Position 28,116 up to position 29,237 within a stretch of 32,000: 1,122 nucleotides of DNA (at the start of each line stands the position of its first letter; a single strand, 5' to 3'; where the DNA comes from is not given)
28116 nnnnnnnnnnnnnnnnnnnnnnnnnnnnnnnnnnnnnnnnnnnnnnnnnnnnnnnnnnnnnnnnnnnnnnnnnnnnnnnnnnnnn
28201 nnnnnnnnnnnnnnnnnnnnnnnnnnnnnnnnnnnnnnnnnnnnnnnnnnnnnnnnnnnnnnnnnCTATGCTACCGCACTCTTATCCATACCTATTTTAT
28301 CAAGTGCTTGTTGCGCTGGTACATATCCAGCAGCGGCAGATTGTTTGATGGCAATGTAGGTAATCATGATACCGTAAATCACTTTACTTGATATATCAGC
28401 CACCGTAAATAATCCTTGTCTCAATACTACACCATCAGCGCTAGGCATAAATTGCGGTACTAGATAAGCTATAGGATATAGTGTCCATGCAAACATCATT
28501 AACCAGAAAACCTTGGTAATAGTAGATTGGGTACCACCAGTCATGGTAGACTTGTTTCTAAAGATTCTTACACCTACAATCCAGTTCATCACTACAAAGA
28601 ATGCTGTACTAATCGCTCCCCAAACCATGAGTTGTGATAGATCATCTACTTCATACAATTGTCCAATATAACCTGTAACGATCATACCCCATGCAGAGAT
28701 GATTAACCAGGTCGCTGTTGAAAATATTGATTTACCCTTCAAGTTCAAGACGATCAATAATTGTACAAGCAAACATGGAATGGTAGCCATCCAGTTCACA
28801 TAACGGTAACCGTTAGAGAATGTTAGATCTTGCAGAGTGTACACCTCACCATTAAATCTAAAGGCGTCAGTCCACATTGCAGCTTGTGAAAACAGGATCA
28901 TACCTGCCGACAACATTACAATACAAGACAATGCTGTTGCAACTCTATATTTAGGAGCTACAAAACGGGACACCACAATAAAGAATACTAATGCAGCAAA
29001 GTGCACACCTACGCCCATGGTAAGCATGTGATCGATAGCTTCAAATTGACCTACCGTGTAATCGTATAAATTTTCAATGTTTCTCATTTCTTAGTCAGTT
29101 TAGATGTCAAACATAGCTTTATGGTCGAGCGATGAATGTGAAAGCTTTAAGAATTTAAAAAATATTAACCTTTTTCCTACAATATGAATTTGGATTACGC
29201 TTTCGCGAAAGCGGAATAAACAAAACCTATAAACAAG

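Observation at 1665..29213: Highly over-represented 16-26 bp palindrome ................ dispersed through the window (11 copies)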

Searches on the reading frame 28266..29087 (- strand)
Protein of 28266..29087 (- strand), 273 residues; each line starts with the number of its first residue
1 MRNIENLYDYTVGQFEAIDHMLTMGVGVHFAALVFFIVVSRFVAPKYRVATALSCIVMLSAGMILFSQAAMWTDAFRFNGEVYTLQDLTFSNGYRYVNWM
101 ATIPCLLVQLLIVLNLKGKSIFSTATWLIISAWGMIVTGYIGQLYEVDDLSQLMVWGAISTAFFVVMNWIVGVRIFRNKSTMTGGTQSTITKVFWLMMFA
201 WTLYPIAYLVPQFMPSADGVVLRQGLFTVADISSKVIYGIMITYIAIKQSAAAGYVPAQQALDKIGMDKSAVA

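Call 10: find_encoding_contigs(protein=window:28266-29087:-, flank=10000, max_places=6)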
Protein window:28266-29087:- (273 aa): no gene with exactly this product is on record in the collection.

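Call 70: search_solved_structures(query=window:28266-29087:-, max_evalue=1e-10, show_alignments=1)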
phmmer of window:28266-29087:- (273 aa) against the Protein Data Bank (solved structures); distinct sequences matched with E-value up to 1e-10: 38.
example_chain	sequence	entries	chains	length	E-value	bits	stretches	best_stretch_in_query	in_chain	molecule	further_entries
5fjg_A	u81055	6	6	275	1.2e-148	497.2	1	1-271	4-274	CHLORIDE PUMPING RHODOPSIN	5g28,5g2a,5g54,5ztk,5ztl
5b2n_A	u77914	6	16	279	1.3e-148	497.1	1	1-271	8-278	Chloride pumping rhodopsin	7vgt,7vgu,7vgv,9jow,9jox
6ab9_A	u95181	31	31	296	1.3e-148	497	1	1-271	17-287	Chloride pumping rhodopsin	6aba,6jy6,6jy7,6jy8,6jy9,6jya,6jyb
5g2d_A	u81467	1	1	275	4.8e-148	495.2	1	1-271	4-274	CHLORIDE PUMP RHODOPSIN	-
5g2c_A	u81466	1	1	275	6.2e-148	494.8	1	1-271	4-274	CHLORIDE PUMPING RHODOPSIN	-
7cri_A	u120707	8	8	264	7.2e-145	484.8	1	2-265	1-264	Chloride pumping rhodopsin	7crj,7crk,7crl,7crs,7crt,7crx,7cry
8jh0_A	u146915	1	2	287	1e-54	189.3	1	14-256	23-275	Xanthorhodopsin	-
8qle_A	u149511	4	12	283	4.5e-53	183.9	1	2-262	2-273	Bacteriorhodopsin-like protein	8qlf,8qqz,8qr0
4xtl_A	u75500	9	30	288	7.9e-53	183.1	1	15-252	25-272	Sodium pumping rhodopsin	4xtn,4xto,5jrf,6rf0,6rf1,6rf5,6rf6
6rf3_A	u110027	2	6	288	9.8e-53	182.8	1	15-252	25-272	Sodium pumping rhodopsin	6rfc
7q36_A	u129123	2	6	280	1.1e-52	182.6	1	15-251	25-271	Sodium pumping rhodopsin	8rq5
6ybz_A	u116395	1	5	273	2.1e-52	181.7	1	15-249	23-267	Sodium pumping rhodopsin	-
6yby_A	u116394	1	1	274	2.2e-52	181.7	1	15-249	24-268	Sodium pumping rhodopsin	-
6rf4_A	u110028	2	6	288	2.2e-52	181.7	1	15-252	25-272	Sodium pumping rhodopsin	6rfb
3x3b_A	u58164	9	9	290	2.3e-52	181.6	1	15-249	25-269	Sodium pumping rhodopsin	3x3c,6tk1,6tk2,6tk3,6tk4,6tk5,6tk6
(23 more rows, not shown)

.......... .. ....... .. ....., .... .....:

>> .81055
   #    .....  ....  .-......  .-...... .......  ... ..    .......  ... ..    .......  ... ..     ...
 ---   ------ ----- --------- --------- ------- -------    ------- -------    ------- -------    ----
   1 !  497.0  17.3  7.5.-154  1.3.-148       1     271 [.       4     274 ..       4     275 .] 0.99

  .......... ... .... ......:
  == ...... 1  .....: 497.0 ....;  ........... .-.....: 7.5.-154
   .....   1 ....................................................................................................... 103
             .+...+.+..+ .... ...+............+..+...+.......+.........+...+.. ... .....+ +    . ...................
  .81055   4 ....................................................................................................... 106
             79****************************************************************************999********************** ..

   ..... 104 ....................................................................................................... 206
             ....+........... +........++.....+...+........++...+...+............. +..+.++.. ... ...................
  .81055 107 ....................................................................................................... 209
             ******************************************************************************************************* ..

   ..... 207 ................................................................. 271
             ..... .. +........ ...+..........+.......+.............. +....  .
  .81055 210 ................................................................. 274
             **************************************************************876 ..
